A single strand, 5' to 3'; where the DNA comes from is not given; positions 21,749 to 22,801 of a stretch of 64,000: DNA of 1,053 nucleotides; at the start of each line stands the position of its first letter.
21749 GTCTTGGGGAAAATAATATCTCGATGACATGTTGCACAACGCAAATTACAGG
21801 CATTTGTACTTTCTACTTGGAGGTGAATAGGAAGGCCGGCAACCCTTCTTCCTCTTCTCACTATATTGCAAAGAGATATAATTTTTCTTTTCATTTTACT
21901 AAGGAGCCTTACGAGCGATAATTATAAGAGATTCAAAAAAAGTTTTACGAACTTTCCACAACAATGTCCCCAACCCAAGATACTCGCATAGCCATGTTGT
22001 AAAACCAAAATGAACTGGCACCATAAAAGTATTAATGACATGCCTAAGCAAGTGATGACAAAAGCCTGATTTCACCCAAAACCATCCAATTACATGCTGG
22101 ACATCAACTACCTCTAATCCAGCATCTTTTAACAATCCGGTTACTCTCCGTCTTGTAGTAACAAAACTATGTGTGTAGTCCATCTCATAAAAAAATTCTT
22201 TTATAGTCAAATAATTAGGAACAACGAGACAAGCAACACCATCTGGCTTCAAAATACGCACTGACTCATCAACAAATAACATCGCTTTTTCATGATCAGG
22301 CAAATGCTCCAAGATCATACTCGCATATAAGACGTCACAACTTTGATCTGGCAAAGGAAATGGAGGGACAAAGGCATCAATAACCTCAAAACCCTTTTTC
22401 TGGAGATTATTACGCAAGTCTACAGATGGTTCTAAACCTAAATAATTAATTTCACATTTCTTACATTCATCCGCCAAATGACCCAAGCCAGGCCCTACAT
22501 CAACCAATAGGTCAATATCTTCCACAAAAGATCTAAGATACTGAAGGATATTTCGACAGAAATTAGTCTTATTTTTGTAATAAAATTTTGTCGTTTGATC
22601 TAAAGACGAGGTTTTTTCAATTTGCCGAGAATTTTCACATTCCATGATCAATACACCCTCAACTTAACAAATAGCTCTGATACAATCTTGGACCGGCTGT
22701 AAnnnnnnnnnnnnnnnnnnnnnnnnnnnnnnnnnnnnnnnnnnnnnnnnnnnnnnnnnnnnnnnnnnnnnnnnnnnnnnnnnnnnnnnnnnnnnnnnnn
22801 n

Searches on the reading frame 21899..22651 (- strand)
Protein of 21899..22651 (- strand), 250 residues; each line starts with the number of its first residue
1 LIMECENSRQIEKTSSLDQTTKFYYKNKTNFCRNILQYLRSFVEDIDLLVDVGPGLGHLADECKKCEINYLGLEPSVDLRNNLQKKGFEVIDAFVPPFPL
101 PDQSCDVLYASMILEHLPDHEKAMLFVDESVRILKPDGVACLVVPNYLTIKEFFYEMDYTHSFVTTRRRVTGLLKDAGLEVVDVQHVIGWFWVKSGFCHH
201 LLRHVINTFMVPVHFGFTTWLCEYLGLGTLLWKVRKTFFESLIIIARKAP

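Call 16: search_protein_families(library=pfam, max_evalue=0.000001, proteins=[window:21899-22651:-])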
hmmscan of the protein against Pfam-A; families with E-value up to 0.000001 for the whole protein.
window:21899-22651:- (250 aa): 2 families
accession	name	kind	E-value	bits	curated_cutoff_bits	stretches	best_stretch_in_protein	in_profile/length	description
PF13489.12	Methyltransf_23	-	3.6e-14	53.3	27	1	49-183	26-163/164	Methyltransferase domain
PF08241.18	Methyltransf_11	-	1.1e-10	42.4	21.2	1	50-141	1-94/95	Methyltransferase domain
